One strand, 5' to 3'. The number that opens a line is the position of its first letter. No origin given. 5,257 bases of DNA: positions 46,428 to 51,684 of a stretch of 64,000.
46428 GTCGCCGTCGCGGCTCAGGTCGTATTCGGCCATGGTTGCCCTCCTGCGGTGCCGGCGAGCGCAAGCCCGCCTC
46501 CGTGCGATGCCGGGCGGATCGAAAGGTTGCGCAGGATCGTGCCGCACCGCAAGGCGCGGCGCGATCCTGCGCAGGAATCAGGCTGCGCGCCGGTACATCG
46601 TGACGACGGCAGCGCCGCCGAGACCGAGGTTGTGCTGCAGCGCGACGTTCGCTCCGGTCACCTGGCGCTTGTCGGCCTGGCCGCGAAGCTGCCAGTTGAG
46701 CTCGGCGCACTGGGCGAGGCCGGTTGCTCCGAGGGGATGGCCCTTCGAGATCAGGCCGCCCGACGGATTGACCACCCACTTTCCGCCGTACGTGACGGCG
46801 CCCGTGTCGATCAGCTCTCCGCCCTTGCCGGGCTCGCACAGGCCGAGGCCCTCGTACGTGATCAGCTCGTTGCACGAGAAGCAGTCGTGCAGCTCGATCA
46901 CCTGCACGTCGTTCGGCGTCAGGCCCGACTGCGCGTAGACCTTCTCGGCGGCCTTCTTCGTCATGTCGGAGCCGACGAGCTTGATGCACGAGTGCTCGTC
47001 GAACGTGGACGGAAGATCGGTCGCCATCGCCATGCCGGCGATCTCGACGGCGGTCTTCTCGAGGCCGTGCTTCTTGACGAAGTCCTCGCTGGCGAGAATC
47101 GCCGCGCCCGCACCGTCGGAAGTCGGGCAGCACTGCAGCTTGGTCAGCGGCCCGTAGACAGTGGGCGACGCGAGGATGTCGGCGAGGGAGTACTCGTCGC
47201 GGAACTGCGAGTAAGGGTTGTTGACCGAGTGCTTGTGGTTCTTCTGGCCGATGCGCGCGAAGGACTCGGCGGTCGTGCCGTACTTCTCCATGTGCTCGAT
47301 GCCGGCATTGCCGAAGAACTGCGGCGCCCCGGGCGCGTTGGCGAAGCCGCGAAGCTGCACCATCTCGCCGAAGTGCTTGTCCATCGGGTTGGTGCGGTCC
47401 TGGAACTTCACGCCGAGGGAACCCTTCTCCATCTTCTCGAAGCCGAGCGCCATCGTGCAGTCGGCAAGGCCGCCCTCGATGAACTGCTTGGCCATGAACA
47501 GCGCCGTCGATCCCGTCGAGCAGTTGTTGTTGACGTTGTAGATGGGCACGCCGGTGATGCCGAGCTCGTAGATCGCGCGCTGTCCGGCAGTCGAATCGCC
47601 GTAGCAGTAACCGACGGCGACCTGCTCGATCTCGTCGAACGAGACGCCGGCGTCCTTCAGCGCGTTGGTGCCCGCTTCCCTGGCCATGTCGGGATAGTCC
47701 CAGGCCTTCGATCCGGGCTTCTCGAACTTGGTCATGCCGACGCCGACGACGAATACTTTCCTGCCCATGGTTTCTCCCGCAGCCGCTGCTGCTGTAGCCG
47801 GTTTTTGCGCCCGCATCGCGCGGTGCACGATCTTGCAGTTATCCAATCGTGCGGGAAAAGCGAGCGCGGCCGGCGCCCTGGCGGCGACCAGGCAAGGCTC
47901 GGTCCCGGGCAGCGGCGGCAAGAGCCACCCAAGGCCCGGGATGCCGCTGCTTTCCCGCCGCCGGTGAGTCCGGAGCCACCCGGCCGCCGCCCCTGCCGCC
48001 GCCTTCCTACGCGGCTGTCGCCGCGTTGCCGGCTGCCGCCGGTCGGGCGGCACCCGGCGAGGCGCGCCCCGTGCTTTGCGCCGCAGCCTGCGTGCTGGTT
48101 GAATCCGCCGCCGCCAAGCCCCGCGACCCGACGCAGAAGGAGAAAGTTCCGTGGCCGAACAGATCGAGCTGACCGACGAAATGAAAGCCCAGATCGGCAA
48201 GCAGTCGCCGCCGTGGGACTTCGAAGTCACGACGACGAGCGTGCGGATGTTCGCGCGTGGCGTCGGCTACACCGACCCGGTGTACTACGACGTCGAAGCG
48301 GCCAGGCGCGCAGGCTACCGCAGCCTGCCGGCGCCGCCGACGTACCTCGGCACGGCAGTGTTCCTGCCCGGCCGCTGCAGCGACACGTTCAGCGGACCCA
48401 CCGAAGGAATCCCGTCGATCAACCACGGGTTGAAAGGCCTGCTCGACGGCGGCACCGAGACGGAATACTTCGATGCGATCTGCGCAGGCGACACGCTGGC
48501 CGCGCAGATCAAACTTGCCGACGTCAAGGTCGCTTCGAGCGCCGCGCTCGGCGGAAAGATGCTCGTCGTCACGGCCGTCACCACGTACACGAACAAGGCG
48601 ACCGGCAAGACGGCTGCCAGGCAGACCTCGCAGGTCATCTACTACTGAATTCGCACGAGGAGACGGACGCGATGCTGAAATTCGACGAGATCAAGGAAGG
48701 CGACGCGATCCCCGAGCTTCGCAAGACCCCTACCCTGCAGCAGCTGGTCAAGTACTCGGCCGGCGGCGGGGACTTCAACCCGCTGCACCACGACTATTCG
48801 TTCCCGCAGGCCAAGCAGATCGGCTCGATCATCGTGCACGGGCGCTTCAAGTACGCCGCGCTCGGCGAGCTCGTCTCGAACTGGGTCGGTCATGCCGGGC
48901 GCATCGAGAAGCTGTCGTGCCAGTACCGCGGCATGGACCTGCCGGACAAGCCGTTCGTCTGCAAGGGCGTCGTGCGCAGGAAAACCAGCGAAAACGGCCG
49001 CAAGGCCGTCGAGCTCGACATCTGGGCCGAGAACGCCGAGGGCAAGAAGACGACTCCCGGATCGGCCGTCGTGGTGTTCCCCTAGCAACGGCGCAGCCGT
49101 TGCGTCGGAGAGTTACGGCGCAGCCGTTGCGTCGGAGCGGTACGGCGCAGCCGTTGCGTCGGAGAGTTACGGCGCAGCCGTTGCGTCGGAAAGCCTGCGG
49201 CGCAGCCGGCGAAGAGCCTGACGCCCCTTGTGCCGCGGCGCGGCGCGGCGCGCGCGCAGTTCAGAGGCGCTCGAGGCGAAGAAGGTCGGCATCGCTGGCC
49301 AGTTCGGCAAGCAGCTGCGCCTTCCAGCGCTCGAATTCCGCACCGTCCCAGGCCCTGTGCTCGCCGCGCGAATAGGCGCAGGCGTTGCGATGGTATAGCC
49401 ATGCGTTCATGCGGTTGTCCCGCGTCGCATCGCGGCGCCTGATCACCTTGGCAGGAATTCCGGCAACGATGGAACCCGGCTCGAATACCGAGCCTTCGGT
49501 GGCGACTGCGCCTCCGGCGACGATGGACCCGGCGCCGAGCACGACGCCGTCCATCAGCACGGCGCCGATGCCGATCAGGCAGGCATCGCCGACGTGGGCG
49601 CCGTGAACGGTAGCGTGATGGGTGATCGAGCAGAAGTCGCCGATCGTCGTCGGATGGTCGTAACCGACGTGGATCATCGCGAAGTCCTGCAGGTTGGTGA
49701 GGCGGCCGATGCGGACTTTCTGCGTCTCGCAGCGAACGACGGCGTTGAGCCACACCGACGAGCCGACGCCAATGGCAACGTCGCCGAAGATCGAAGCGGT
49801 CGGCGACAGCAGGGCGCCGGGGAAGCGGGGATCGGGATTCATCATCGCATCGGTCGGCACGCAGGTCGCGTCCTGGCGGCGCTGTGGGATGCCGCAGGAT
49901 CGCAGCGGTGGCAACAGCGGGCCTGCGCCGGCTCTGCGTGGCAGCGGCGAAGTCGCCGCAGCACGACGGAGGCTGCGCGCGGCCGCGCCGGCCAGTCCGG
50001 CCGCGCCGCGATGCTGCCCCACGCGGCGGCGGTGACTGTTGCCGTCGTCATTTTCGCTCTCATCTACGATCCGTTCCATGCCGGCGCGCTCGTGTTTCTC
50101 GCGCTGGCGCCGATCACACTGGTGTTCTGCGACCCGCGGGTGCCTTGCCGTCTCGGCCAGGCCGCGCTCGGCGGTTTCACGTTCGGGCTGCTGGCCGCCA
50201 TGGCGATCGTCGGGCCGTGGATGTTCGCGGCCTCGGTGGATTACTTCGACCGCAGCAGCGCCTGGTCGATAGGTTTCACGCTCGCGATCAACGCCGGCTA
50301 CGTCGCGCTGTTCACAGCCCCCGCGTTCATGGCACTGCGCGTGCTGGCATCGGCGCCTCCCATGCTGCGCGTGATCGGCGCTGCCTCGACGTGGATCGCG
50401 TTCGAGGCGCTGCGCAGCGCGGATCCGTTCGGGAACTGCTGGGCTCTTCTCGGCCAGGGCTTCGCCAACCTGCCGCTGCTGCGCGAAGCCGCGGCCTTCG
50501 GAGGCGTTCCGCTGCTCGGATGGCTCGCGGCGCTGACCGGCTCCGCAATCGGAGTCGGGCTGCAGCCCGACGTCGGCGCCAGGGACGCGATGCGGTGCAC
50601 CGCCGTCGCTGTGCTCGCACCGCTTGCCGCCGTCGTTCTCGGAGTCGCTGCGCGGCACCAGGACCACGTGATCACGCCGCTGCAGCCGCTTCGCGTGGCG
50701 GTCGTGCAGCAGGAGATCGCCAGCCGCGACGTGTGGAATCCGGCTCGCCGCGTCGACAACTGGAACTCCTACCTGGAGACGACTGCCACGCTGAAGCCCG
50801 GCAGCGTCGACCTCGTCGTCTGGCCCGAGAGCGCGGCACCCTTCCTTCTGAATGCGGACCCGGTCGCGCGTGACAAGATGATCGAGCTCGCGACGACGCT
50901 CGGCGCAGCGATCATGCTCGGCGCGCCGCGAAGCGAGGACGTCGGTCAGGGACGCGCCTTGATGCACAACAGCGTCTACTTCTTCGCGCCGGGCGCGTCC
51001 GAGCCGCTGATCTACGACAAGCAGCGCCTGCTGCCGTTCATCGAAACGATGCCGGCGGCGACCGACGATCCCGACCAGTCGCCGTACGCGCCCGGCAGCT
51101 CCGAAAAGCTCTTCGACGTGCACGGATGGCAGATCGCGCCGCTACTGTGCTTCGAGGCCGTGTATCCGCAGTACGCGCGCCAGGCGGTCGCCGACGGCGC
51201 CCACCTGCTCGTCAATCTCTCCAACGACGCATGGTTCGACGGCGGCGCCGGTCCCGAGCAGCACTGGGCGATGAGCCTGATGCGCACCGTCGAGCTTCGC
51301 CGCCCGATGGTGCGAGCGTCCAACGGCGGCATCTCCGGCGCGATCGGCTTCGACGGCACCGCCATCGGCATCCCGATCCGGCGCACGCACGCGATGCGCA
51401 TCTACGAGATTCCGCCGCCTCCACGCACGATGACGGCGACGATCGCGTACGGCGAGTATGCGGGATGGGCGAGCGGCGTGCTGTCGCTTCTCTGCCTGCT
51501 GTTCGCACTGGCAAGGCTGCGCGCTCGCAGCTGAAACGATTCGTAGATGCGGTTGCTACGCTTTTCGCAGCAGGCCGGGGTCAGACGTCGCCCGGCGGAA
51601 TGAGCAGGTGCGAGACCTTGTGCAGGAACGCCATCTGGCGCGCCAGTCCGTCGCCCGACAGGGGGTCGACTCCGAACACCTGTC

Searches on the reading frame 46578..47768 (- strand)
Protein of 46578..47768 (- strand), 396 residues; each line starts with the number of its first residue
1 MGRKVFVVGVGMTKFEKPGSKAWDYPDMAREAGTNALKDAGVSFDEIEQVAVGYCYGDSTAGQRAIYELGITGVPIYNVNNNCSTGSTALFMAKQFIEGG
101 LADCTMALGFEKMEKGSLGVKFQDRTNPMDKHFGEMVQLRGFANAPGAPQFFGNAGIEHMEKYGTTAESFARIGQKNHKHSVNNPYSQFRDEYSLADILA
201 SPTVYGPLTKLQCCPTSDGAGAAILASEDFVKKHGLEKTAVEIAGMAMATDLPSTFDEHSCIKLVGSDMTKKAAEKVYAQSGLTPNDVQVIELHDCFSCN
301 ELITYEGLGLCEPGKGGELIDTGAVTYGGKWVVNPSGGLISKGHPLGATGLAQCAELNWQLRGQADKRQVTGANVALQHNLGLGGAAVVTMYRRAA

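Call 15: search_protein_families(library=ncbifam, proteins=[window:46578-47768:-], max_evalue=0.0001)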
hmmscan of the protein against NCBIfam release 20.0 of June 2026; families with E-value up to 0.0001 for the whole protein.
window:46578-47768:- (396 aa): 51 families (the best 25 are shown)
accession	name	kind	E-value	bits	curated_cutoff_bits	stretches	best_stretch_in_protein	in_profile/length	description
NF006102.0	PRK08256.1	subfamily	4.6e-201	668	436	1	1-395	1-393/394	lipid-transfer protein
NF004720.0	PRK06064.1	subfamily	5.5e-87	292.1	420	1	3-394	2-387/389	thiolase domain-containing protein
NF004715.0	PRK06059.1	equivalog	4.6e-74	249.8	424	1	3-386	4-391/399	lipid-transfer protein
NF053570.1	AcCoTHIOL_METTL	equivalog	2.1e-73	247.4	600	1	3-390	2-379/385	acetyl-CoA acetyltransferase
NF053628.1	BnzsclthlBbsBGT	equivalog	1.5e-71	241.2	750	1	2-385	4-372/389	benzoylsuccinyl-CoA thiolase subunit BbsB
NF009228.0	PRK12578.1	subfamily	5e-70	236.1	485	1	1-391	1-384/387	thiolase domain-containing protein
NF005704.0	PRK07516.1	subfamily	9.9e-68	228.8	412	1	4-389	3-379/389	thiolase domain-containing protein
NF004810.0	PRK06157.1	equivalog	3.6e-66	224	403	1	3-383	7-383/400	acetyl-CoA acetyltransferase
NF004982.0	PRK06365.1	equivalog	1.6e-52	179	695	2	1-251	14-258/430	thiolase domain-containing protein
NF004936.0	PRK06289.1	equivalog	2.4e-49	168.2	375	1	3-390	3-398/405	acetyl-CoA acetyltransferase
NF004811.0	PRK06158.1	subfamily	8.3e-48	163.3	421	1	10-382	13-367/384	acetyl-CoA acetyltransferase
NF006180.0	PRK08313.1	subfamily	3.7e-47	161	514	1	3-391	4-379/389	thiolase domain-containing protein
NF006010.0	PRK08142.1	subfamily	4e-42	144.4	462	1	6-383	8-372/388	thiolase domain-containing protein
NF004722.0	PRK06066.1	equivalog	2.3e-37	128.9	516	1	157-377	151-366/385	thiolase domain-containing protein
NF004721.0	PRK06065.1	equivalog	8.1e-37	127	455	1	3-371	10-368/393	thiolase domain-containing protein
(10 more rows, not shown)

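Call 16: search_solved_structures(query=window:46578-47768:-, max_evalue=1e-10)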
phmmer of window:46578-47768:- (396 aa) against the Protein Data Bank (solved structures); distinct sequences matched with E-value up to 1e-10: 19.
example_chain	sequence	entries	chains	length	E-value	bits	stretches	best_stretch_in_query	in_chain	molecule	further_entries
6hsj_A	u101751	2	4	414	6.5e-188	628.1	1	3-394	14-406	SCP2-thiolase (type-1)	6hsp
6hrv_A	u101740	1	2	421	6.9e-188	628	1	3-394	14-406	SCP2-thiolase (type-1)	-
7pxp_C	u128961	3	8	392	2.2e-60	208.2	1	2-384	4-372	Benzoylsuccinyl-CoA thiolase subunit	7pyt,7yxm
6esq_A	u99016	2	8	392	1.8e-48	169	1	3-385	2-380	acetoacetyl-CoA thiolase | Acetyl-CoA acetyltransferase thiolase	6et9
7yvy_A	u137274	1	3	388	1.4e-44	156.2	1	3-394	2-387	Acetyl-CoA acetyltransferase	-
4yzo_A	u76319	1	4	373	3e-39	138.7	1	5-392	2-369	Putative acyl-CoA acyltransferase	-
3zbg_A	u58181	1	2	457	4.2e-32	115.1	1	72-385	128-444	3-KETOACYL-COA THIOLASE-LIKE PROTEIN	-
3zbk_A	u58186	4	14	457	5.9e-31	111.4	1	73-385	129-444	3-KETOACYL-COA THIOLASE-LIKE PROTEIN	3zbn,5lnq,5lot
3zbl_A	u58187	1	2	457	7.7e-31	111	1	73-385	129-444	3-KETOACYL-COA THIOLASE-LIKE PROTEIN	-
4bi9_A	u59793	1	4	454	6.1e-29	104.7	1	75-373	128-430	3-KETOACYL-COA THIOLASE, PUTATIVE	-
4bia_A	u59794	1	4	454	1e-27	100.7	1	75-373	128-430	3-KETOACYL-COA THIOLASE, PUTATIVE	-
9skh_I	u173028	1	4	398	3e-26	95.8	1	3-383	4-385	2,4-diacetylphloroglucinol biosynthesis protein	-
4u4e_A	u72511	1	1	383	5.9e-26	94.9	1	15-382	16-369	Thiolase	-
9skm_I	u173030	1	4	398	6.7e-25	91.4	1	3-383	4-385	2,4-diacetylphloroglucinol biosynthesis protein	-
5m3k_C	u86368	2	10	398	1.7e-24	90.1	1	3-383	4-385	2,4-diacetylphloroglucinol biosynthesis protein PhlC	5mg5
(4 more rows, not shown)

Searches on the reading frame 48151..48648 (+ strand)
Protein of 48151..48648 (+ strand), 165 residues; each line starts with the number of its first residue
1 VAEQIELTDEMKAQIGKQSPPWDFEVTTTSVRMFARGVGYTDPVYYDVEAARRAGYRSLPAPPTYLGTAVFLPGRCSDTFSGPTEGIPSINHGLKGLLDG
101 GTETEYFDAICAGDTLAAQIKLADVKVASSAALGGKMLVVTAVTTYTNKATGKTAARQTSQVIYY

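Call 15: search_protein_families(library=ncbifam, proteins=[window:48151-48648:+], max_evalue=0.0001)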
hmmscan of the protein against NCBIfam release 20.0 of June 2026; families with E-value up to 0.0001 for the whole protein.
window:48151-48648:+ (165 aa): 4 families
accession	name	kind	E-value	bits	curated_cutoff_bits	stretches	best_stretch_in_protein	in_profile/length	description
NF040624.1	HadA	equivalog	7.9e-12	45.7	180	1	24-132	11-112/144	(3R)-hydroxyacyl-ACP dehydratase subunit HadA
NF040620.1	fused_HadA_HadB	exception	2.6e-08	33.7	350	1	24-147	11-123/329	fused (3R)-hydroxyacyl-ACP dehydratase subunits HadA/HadB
NF010245.0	PRK13692.1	equivalog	1.6e-05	24.8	232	1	21-128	15-115/159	(3R)-hydroxyacyl-ACP dehydratase subunit HadA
NF010244.0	PRK13691.1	exception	7.1e-05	22.7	221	0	23-68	17-62/166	(3R)-hydroxyacyl-ACP dehydratase subunit HadC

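Call 54: search_solved_structures(query=window:48151-48648:+, max_evalue=0.01)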
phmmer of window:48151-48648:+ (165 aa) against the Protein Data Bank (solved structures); distinct sequences matched with E-value up to 0.01: 3.
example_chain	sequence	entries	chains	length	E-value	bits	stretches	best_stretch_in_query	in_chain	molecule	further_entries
4w78_A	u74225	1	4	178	0.00087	22.4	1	28-135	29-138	Hydratase ChsH1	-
4wnb_A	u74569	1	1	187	0.00099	22.2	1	28-135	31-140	Hydratase ChsH2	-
5i7n_A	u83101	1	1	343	0.005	19.9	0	26-121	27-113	MaoC-like dehydratase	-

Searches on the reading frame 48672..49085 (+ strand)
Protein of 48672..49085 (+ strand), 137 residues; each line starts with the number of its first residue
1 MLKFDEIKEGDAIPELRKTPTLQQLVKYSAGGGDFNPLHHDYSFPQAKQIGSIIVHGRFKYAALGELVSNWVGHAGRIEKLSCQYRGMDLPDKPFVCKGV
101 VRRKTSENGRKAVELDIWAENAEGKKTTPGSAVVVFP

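Call 15: search_protein_families(library=ncbifam, proteins=[window:48672-49085:+], max_evalue=0.0001)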
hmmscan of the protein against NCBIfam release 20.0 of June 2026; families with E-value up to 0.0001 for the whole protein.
window:48672-49085:+ (137 aa): 3 families
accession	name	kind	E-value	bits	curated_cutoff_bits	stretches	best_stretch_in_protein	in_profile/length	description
NF010246.0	PRK13693.1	equivalog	5.5e-11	42.6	203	1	3-86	5-88/142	(3R)-hydroxyacyl-ACP dehydratase subunit HadB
NF040620.1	fused_HadA_HadB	exception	1.5e-10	41.1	350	1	2-84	194-276/329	fused (3R)-hydroxyacyl-ACP dehydratase subunits HadA/HadB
NF006045.0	PRK08190.1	subfamily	2.1e-06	26.8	282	1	3-137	10-142/467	bifunctional enoyl-CoA hydratase/phosphate acetyltransferase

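Call 53: search_solved_structures(query=window:48672-49085:+, max_evalue=0.01)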
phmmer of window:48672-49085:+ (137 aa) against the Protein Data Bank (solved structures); distinct sequences matched with E-value up to 0.01: 17.
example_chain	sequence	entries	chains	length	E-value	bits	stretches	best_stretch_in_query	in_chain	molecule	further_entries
5zy8_B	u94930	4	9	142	1.4e-10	44.5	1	3-88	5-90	3-hydroxyacyl-ACP dehydratase | (3R)-hydroxyacyl-ACP dehydratase subunit HadB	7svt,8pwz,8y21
4rlj_B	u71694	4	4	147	1.6e-10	44.4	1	3-88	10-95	(3R)-hydroxyacyl-ACP dehydratase subunit HadB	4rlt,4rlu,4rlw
4rv2_B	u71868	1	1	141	1.8e-09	40.9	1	3-88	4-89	MaoC family protein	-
4v12_A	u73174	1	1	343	2.1e-06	31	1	2-82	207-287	MAOC LIKE DOMAIN PROTEIN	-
6ql5_G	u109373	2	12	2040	3.2e-06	30.4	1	27-117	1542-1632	Fatty acid synthase subunit beta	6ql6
2uv8_G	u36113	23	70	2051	3.2e-06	30.4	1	27-117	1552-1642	FATTY ACID SYNTHASE SUBUNIT BETA (FAS1) | FATTY ACID SYNTHASE SUBUNIT BETA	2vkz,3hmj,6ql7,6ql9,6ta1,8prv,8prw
6wc7_G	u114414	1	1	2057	3.2e-06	30.4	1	27-117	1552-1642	Fatty acid synthase subunit beta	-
9pqz_G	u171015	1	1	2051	3.2e-06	30.4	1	27-117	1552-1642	Fatty acid synthase subunit beta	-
9d4a_A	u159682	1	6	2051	3.2e-06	30.4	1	27-117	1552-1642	Fatty acid synthase subunit beta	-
6u5t_G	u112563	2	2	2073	3.2e-06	30.4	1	27-117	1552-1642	Fatty acid synthase subunit beta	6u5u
5i7n_A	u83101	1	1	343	7.7e-06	29.2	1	3-82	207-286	MaoC-like dehydratase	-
6u5v_B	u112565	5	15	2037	9.8e-06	28.8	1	27-116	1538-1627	Fatty acid synthase subunit beta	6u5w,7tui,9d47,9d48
7bc4_B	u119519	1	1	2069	2.7e-05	27.4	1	27-116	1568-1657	Fatty acid synthase subunit beta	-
7q5s_B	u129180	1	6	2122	7.8e-05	25.9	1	27-123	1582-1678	3-hydroxyacyl-[acyl-carrier-protein] dehydratase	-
4v58_G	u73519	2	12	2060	0.00018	24.7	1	27-116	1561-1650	FATTY ACID SYNTHASE BETA SUBUNITS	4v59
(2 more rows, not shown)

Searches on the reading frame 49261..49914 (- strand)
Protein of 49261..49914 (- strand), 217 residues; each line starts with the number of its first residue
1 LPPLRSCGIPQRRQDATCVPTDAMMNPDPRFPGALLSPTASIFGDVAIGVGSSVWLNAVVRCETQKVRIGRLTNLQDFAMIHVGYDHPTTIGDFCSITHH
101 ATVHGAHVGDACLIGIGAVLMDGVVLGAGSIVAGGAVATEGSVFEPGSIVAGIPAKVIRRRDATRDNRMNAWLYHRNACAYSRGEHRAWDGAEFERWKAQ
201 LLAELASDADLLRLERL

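Call 41: search_protein_families(library=ncbifam, proteins=[window:49261-49914:-], max_evalue=1e-8)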
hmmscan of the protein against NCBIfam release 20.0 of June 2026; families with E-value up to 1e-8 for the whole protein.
window:49261-49914:- (217 aa): 6 families
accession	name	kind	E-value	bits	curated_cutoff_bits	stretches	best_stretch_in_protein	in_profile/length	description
NF050158.1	CarbAnhydGPos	equivalog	4.6e-29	101.3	250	1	34-168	16-150/172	gamma carbonic anhydrase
TIGR02287.1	PaaY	equivalog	1.7e-20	73.5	319.6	1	33-160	14-141/192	phenylacetic acid degradation protein PaaY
NF010150.1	PRK13627.1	equivalog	3.3e-19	69.4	305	1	32-174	15-159/196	carnitine operon protein CaiE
TIGR03570.1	NeuD_NnaD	subfamily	5.2e-17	62.1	160.8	1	34-156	88-202/202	NeuD/PglB/VioB family sugar acetyltransferase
TIGR03532.1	DapD_Ac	equivalog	2.4e-10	40.4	231.75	1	96-168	151-221/231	2,3,4,5-tetrahydropyridine-2,6-dicarboxylate N-acetyltransferase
TIGR03308.1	phn_thr-fam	hypoth_equivalog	2.5e-09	37.3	201.65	1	104-164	107-165/204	phosphonate metabolim protein, transferase hexapeptide repeat family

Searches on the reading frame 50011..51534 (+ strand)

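Call 67: search_protein_families(library=pfam, proteins=[window:50011-51534:+], max_evalue=0.0001)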
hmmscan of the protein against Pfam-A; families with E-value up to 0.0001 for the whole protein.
window:50011-51534:+ (507 aa): 2 families
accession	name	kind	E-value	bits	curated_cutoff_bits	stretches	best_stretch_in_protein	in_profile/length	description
PF00795.27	CN_hydrolase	-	6.1e-24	85.2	23.2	1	228-467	1-246/256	Carbon-nitrogen hydrolase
PF20154.4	LNT_N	-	7.9e-16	59.1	27.1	1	13-178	3-158/159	Apolipoprotein N-acyltransferase N-terminal domain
